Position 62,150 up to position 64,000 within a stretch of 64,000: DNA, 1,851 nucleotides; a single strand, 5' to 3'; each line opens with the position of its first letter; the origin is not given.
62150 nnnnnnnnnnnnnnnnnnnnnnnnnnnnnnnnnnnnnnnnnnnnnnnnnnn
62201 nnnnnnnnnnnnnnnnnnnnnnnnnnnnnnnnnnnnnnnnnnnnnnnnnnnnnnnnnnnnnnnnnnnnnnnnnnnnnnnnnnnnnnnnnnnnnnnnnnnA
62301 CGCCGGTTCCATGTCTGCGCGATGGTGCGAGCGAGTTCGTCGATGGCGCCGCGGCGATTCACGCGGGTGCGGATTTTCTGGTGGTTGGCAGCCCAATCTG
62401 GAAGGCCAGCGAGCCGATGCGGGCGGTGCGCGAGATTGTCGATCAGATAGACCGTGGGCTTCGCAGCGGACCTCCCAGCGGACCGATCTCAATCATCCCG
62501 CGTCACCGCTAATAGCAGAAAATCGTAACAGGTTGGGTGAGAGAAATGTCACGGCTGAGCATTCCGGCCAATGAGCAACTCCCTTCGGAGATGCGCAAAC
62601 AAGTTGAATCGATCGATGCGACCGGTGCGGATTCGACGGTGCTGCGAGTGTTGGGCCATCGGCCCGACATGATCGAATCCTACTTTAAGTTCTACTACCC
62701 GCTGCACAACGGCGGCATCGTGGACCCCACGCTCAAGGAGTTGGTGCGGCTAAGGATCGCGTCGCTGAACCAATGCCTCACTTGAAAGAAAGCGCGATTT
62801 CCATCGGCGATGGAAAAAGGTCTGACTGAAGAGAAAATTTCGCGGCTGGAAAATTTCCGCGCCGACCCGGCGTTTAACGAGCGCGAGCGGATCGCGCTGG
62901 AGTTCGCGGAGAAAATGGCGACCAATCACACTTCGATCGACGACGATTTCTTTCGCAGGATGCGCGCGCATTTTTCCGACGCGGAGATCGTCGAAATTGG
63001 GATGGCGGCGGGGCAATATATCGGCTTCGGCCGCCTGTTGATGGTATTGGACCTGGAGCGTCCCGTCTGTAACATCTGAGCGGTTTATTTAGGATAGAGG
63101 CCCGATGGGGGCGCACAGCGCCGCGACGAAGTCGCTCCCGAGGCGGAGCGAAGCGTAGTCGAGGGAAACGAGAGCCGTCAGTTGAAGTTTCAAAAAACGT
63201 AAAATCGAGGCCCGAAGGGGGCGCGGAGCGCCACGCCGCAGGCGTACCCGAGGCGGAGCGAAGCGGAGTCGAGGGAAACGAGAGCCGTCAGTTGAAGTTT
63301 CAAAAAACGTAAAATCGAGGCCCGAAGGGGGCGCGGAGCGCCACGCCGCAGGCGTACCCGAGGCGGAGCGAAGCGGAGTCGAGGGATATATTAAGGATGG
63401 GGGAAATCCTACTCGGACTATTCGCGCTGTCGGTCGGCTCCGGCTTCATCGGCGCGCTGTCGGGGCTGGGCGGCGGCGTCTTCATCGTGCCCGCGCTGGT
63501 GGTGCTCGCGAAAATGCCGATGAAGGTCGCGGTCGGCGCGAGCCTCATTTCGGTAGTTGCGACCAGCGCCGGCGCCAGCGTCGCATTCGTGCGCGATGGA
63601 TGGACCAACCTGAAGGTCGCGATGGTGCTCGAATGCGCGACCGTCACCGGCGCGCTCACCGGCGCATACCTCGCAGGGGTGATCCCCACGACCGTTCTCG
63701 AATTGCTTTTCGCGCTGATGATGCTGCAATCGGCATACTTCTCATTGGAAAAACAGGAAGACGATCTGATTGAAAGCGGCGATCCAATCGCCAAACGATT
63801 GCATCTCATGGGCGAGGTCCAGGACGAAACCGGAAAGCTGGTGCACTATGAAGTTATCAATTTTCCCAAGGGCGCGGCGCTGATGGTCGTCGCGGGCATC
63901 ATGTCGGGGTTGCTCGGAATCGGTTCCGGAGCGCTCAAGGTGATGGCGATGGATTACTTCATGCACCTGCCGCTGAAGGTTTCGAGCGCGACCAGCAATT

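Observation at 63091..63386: Tandemly repeated 110-nt structured element with compensatory base changes in the leader of a TauE/SafE gene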

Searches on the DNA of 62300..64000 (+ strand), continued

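Call 33: search_with_rna_model(model_id=R1, sources=[L040, L041, L042, L043, L044, L045, L046, L047, L048, L049, L050, L051, L052, L053, L054, L055, L056, L057, L058, L059, L060, L061, L062, L063, L064, L065, L066, L067, L068, L069, L070, L071, L072, L073, L074, L075, L076, L077, L078, L079, L080, L081, L082, L083, L084, L085, L086, L087, L088, L089, L090, L091, L092, L093, L094, L095, L096, L097, L098, L099, L100, L101, L102, L103, L104, L105, L106, L107, L108, L109, L110, L111, L112, L113, L114, L115, L116, L117, L118, L119, L120, L121, L122, L123, L124, L125, L126, L127, L128, L129, L130, L131, L132, L133, L134, L135, L136, L137, L138, L139], max_evalue=0.001)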
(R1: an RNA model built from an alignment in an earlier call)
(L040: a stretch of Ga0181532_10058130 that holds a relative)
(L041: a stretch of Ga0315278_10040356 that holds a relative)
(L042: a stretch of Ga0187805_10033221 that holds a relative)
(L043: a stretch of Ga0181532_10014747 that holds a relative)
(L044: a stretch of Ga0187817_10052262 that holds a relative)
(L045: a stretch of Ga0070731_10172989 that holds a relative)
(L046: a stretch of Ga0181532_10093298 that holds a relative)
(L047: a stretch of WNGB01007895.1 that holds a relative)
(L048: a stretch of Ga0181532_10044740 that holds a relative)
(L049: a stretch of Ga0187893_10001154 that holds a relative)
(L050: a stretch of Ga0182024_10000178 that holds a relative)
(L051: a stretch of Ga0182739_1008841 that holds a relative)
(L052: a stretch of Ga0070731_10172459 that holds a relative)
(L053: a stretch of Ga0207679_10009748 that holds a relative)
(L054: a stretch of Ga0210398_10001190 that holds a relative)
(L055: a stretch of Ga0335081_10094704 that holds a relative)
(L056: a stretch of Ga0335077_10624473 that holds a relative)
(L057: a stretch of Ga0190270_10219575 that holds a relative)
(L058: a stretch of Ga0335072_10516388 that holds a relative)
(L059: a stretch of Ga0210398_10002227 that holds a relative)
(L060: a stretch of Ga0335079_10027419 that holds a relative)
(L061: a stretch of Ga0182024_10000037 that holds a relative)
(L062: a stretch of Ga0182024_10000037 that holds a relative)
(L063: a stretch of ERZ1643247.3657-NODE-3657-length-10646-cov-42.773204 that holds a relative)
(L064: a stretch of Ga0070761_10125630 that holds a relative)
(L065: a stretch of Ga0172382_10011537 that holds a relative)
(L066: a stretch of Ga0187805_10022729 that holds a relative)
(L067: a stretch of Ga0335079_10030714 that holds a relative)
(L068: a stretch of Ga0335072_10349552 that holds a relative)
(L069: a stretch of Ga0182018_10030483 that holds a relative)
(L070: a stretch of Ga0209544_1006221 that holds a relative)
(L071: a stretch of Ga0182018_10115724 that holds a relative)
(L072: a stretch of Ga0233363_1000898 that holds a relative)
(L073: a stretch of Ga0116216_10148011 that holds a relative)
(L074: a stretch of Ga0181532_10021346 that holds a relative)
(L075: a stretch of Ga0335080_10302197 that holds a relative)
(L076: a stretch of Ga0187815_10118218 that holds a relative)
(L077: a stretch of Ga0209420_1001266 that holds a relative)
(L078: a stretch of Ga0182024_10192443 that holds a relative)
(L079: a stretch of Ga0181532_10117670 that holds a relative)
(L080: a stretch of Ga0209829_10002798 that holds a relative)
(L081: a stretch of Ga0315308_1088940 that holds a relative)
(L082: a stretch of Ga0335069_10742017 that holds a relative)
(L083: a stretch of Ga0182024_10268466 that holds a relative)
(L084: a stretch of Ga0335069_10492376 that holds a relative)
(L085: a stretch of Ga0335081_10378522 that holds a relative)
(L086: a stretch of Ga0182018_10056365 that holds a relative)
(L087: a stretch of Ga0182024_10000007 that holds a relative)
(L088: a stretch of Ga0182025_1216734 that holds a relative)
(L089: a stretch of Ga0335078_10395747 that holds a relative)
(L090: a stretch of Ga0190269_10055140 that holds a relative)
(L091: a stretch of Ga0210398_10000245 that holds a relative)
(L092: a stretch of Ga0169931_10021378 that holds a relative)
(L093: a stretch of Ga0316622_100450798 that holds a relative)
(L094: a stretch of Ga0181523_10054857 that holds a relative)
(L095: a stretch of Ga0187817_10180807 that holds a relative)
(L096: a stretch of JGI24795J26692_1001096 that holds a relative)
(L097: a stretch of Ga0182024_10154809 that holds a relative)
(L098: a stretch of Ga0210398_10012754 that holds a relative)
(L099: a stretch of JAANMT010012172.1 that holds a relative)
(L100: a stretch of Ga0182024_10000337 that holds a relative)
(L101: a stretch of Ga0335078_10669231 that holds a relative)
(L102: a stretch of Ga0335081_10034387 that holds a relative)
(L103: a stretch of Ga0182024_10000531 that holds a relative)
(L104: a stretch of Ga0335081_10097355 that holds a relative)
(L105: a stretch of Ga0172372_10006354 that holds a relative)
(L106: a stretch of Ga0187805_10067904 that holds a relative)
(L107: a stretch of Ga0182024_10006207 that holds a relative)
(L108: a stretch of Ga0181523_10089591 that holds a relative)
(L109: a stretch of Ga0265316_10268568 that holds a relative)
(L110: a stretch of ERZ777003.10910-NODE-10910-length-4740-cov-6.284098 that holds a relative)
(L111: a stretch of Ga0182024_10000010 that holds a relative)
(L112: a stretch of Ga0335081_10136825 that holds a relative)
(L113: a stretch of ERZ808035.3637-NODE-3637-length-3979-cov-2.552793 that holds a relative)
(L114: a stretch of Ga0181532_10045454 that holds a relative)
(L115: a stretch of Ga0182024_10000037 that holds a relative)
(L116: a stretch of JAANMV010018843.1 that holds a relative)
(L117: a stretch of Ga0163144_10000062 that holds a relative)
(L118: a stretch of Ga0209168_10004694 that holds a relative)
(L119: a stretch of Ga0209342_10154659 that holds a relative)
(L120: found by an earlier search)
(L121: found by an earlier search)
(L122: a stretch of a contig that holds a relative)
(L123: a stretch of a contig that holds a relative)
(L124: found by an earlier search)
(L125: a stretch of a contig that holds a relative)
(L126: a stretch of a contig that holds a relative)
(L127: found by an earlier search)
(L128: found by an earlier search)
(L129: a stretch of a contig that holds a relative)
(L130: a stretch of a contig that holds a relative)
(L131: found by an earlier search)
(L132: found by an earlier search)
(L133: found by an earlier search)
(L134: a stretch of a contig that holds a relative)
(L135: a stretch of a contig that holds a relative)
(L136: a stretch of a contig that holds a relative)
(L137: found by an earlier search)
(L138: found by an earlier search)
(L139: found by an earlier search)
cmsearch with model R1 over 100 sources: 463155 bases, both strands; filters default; matches with E-value up to 0.001: 92.
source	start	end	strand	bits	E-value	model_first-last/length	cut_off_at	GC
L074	4303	4376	-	99.2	4.3e-18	1-74/74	no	0.72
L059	428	501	+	99.1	4.6e-18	1-74/74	no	0.73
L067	2871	2944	+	97.9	8e-18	1-74/74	no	0.69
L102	2773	2846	-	97.9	8e-18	1-74/74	no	0.69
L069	1266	1339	-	97.1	1.2e-17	1-74/74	no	0.74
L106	964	1037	-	96.8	1.4e-17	1-74/74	no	0.74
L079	853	926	-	96.3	1.8e-17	1-74/74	no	0.76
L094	1238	1311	+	95.2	2.9e-17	1-74/74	no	0.73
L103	556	629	-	94.4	4.3e-17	1-74/74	no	0.72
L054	1652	1725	+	94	5.2e-17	1-74/74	no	0.7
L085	1582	1655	-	93.9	5.5e-17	1-74/74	no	0.76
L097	2066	2139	+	93.6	6.2e-17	1-74/74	no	0.72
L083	1998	2071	+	93.6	6.3e-17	1-74/74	no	0.73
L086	1897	1970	+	93.6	6.3e-17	1-74/74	no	0.73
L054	1769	1842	+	93.4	6.8e-17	1-74/74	no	0.73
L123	5176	5248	-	93.2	7.6e-17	1-74/74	no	0.74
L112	2930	3003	+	93.1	8e-17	1-74/74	no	0.77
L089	1677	1750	+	92.2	1.2e-16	1-74/74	no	0.7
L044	29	102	-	92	1.4e-16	1-74/74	no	0.74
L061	2280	2353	-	91.9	1.4e-16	1-74/74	no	0.74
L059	641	714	+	91.9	1.4e-16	1-74/74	no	0.73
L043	2573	2646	+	91.8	1.5e-16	1-74/74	no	0.74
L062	4970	5043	+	91.6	1.6e-16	1-74/74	no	0.76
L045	1248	1321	+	91.4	1.7e-16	1-74/74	no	0.66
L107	714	787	+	91.3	1.8e-16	1-74/74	no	0.72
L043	1478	1551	+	90.9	2.3e-16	1-74/74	no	0.76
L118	7106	7178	+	90.8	2.3e-16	1-74/74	no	0.75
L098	7053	7126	-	90.2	3.1e-16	1-74/74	no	0.74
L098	7148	7221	-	90.2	3.1e-16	1-74/74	no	0.74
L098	7243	7316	-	90.2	3.1e-16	1-74/74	no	0.74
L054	1886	1959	+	89.8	3.7e-16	1-74/74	no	0.74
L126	549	622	-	89.7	4e-16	1-74/74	no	0.76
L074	1866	1939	-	89.4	4.6e-16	1-74/74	no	0.72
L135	854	927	+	89.1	5.2e-16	1-74/74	no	0.77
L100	83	156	+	88.4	7.5e-16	1-74/74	no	0.73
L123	5097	5169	-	88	8.8e-16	1-74/74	no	0.75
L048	541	615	+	87.8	9.7e-16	1-74/74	no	0.76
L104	2505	2577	-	87.4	1.2e-15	1-74/74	no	0.78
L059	1268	1341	+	86.9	1.5e-15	1-74/74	no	0.74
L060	5423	5496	-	86.1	2.2e-15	1-74/74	no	0.77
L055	4116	4189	-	85.7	2.6e-15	1-74/74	no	0.66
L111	1178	1252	+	84.9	3.9e-15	1-74/74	no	0.75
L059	535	607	+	84.8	4.1e-15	1-74/74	no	0.71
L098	6151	6225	-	84.3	5.1e-15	1-74/74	no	0.75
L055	4001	4074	-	82.7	1.1e-14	1-74/74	no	0.73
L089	1226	1297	+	82.3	1.3e-14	1-74/74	no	0.76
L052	1206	1280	-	80.2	3.6e-14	1-74/74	no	0.77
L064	332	406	-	79.6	4.8e-14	1-74/74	no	0.75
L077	1771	1845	+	77.2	1.5e-13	1-74/74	no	0.72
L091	3997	4070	-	76.4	2.1e-13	1-74/74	no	0.73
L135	613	682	+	75.4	3.5e-13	1-74/74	no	0.76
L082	457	574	-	74.8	4.6e-13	1-74/74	no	0.68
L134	1560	1633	-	74.7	4.7e-13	1-74/74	no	0.76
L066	2673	2745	+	73.8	7.3e-13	1-72/74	3'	0.75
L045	853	922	+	73.8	7.3e-13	1-74/74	no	0.67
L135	731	805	+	73.5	8.7e-13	1-74/74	no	0.8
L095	260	366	-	73.3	9.6e-13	1-74/74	no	0.7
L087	6757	6878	+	72.5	1.3e-12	1-74/74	no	0.7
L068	668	739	-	69.8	5e-12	1-74/74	no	0.75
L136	2228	2297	-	69.2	6.4e-12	1-74/74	no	0.73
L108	40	107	-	67.3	1.6e-11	1-74/74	no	0.74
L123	5841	5909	-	64.8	5.2e-11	1-74/74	no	0.81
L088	9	111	-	59.9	5.3e-10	1-74/74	no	0.67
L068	806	895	-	58.8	9e-10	1-74/74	no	0.73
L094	1098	1184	+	58.1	1.3e-09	1-74/74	no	0.72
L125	526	627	-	57.5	1.7e-09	1-74/74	no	0.64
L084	1306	1422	+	57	2.1e-09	1-74/74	no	0.64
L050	4520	4640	-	56.8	2.3e-09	1-74/74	no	0.68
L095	131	193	-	55.2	5e-09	1-74/74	no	0.73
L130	1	55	-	55.1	5.2e-09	1-55/74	3'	0.82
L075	336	451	-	55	5.5e-09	1-74/74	no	0.66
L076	214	315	-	54.9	5.9e-09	1-74/74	no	0.66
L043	1338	1440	+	54.2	8e-09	1-74/74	no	0.67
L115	2932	3034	-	53.1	1.4e-08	1-74/74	no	0.65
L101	811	907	+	52.8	1.6e-08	1-74/74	no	0.7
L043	2386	2466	+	52.2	2e-08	1-74/74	no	0.69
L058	902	953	-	50.8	4.1e-08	1-74/74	no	0.75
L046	1285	1400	+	50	5.8e-08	1-74/74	no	0.66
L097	1880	1948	+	49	9.6e-08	1-74/74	no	0.72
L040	502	603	-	47.9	1.6e-07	1-74/74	no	0.72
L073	1400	1444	+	45.8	4.4e-07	1-45/74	3'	0.8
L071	1156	1268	-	44.9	6.7e-07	1-74/74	no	0.66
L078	247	359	-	44.9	6.7e-07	1-74/74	no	0.66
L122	172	271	-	44.1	9.7e-07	1-74/74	no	0.7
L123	2045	2142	-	40.2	6.1e-06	1-74/74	no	0.66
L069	2607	2689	-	39.3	9.5e-06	1-74/74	no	0.81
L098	7338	7368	-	37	2.8e-05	44-74/74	5'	0.71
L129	1716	1850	-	36.9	3e-05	1-74/74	no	0.64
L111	3233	3316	-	35.2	6.6e-05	1-74/74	no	0.73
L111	2573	2684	+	35.2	6.6e-05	1-74/74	no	0.68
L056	42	86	-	33.1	0.00018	1-74/74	no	0.76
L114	1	35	-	33.1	0.00018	1-36/74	3'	0.77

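Call 38: search_with_rna_model(model_id=R1, sources=[L040, L042, L043, L044, L045, L046, L048, L050, L052, L054, L055, L058, L059, L060, L061, L062, L064, L066, L067, L068, L069, L071, L073, L074, L075, L076, L077, L079, L082, L083, L084, L085, L087, L088, L089, L091, L094, L095, L097, L098, L100, L101, L103, L104, L106, L107, L108, L111, L112, L115, L118, L122, L123, L125, L126, L129, L130, L134, L135, L136, L140, L141, L143, L144, L145, L146, L148, L149, L150, L152, L153, L155, L158, L159], max_evalue=1e-11, make_alignment=true)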
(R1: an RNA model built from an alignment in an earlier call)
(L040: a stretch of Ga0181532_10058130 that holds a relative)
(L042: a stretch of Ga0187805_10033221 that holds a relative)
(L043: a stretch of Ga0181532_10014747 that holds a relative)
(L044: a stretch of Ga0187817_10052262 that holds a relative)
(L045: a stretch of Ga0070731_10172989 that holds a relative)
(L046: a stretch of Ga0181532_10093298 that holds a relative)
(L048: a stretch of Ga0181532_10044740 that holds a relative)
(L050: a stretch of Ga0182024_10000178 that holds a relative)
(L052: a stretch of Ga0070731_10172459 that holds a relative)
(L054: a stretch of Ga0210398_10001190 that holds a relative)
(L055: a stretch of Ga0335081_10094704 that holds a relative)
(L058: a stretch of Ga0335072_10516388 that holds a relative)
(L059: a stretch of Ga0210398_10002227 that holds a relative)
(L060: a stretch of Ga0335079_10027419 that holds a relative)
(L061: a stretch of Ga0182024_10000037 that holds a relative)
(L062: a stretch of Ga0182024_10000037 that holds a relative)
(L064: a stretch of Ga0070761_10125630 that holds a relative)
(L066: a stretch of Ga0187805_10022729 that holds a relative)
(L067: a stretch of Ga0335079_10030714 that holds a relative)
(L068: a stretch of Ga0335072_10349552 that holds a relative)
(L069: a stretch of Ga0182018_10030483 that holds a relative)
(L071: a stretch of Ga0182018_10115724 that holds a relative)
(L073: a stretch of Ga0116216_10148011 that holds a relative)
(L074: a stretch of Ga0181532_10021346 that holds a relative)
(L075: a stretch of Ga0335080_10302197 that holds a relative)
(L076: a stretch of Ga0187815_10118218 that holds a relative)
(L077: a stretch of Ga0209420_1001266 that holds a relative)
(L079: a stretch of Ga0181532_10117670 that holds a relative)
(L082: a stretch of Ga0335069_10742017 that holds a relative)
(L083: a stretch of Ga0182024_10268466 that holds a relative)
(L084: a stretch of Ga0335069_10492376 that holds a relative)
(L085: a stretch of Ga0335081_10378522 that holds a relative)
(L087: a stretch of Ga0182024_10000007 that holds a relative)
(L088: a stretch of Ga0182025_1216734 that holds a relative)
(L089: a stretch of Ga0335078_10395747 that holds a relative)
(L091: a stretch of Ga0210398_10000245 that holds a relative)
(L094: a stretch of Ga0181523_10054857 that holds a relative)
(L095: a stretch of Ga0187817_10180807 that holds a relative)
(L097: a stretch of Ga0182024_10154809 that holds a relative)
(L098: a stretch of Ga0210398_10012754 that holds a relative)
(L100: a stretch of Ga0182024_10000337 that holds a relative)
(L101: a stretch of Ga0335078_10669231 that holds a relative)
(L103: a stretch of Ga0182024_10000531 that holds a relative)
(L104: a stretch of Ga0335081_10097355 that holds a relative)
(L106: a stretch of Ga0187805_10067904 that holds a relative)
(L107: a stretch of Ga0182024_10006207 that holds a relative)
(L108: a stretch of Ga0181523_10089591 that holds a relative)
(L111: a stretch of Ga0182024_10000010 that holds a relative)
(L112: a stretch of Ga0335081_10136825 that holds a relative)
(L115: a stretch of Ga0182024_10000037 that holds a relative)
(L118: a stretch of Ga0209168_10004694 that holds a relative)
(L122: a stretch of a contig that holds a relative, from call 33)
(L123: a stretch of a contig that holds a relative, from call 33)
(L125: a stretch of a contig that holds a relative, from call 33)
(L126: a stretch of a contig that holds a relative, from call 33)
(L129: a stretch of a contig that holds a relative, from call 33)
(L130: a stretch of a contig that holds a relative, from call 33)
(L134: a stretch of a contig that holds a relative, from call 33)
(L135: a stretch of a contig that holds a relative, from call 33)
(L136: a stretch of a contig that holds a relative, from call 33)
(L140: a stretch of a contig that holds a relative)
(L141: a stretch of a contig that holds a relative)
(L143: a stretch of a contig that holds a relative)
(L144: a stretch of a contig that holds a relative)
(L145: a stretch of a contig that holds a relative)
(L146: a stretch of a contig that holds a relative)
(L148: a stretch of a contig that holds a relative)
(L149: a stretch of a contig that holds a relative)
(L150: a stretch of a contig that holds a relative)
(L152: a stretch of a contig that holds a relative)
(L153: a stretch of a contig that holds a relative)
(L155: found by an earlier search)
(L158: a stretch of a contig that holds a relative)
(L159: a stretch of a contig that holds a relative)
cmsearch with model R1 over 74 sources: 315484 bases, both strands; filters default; matches with E-value up to 1e-11: 76.
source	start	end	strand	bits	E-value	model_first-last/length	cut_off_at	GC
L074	4303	4376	-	99.2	2.9e-18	1-74/74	no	0.72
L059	428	501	+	99.1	3.2e-18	1-74/74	no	0.73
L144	1161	1234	-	98.8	3.5e-18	1-74/74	no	0.74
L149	1775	1848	-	98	5.3e-18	1-74/74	no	0.73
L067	2871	2944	+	97.9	5.4e-18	1-74/74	no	0.69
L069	1266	1339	-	97.1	8.2e-18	1-74/74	no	0.74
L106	964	1037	-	96.8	9.2e-18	1-74/74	no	0.74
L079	853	926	-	96.3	1.2e-17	1-74/74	no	0.76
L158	5123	5196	+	96.2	1.2e-17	1-74/74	no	0.74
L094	1238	1311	+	95.2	2e-17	1-74/74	no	0.73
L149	2253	2326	-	95.1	2.1e-17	1-74/74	no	0.72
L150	567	640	-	94.5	2.8e-17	1-74/74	no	0.74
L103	556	629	-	94.4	2.9e-17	1-74/74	no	0.72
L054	1652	1725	+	94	3.5e-17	1-74/74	no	0.7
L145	931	1004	-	94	3.5e-17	1-74/74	no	0.7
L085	1582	1655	-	93.9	3.7e-17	1-74/74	no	0.76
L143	11073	11146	-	93.7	4.1e-17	1-74/74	no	0.72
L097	2066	2139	+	93.6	4.2e-17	1-74/74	no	0.72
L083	1998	2071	+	93.6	4.3e-17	1-74/74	no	0.73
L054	1769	1842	+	93.4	4.6e-17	1-74/74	no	0.73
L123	5176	5248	-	93.2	5.2e-17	1-74/74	no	0.74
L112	2930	3003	+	93.1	5.5e-17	1-74/74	no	0.77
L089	1677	1750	+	92.2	8.4e-17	1-74/74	no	0.7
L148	7303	7376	+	92.1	8.8e-17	1-74/74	no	0.74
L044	29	102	-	92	9.2e-17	1-74/74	no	0.74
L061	2280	2353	-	91.9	9.5e-17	1-74/74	no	0.74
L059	641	714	+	91.9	9.5e-17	1-74/74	no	0.73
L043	2573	2646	+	91.8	1e-16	1-74/74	no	0.74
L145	814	887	-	91.7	1e-16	1-74/74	no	0.72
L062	4970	5043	+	91.6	1.1e-16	1-74/74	no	0.76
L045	1248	1321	+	91.4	1.2e-16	1-74/74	no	0.66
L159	6832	6905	+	91.4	1.2e-16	1-74/74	no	0.74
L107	714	787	+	91.3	1.2e-16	1-74/74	no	0.72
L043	1478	1551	+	90.9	1.5e-16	1-74/74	no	0.76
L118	7106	7178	+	90.8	1.6e-16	1-74/74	no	0.75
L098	7053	7126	-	90.2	2.1e-16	1-74/74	no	0.74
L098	7148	7221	-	90.2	2.1e-16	1-74/74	no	0.74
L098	7243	7316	-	90.2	2.1e-16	1-74/74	no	0.74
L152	30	102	-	90.2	2.1e-16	1-74/74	no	0.75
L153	2397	2470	-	89.9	2.5e-16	1-74/74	no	0.73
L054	1886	1959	+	89.8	2.5e-16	1-74/74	no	0.74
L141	227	300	-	89.8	2.5e-16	1-74/74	no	0.77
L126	549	622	-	89.7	2.7e-16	1-74/74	no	0.76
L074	1866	1939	-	89.4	3.1e-16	1-74/74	no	0.72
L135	854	927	+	89.1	3.6e-16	1-74/74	no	0.77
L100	83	156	+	88.4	5.1e-16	1-74/74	no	0.73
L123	5097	5169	-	88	6e-16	1-74/74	no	0.75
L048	541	615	+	87.8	6.6e-16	1-74/74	no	0.76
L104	2505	2577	-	87.4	8.1e-16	1-74/74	no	0.78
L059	1268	1341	+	86.9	1e-15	1-74/74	no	0.74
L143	10446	10519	-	86.9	1e-15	1-74/74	no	0.74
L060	5423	5496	-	86.1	1.5e-15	1-74/74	no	0.77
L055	4116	4189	-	85.7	1.8e-15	1-74/74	no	0.66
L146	3910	3984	+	85.5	1.9e-15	1-74/74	no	0.77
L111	1178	1252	+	84.9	2.6e-15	1-74/74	no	0.75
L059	535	607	+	84.8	2.8e-15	1-74/74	no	0.71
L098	6151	6225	-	84.3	3.4e-15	1-74/74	no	0.75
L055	4001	4074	-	82.7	7.5e-15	1-74/74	no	0.73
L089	1226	1297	+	82.3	9e-15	1-74/74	no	0.76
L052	1206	1280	-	80.2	2.5e-14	1-74/74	no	0.77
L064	332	406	-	79.6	3.3e-14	1-74/74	no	0.75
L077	1771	1845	+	77.2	1e-13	1-74/74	no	0.72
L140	51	123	-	76.9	1.1e-13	1-74/74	no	0.75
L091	3997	4070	-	76.4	1.5e-13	1-74/74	no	0.73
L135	613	682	+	75.4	2.4e-13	1-74/74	no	0.76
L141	834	955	-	75.1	2.7e-13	1-74/74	no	0.67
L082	457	574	-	74.8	3.1e-13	1-74/74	no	0.68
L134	1560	1633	-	74.7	3.2e-13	1-74/74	no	0.76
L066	2673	2745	+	73.8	5e-13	1-72/74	3'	0.75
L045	853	922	+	73.8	5e-13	1-74/74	no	0.67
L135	731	805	+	73.5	5.9e-13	1-74/74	no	0.8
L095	260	366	-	73.3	6.5e-13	1-74/74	no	0.7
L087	6757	6878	+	72.5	9.2e-13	1-74/74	no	0.7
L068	668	739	-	69.8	3.4e-12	1-74/74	no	0.75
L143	5783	5852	-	69.6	3.7e-12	1-74/74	no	0.76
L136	2228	2297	-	69.2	4.4e-12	1-74/74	no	0.73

Alignment A4: 76 matches aligned to the model, 175 columns, each read 5' to 3' on its own strand. Consensus structure (alignment columns), stored with it:
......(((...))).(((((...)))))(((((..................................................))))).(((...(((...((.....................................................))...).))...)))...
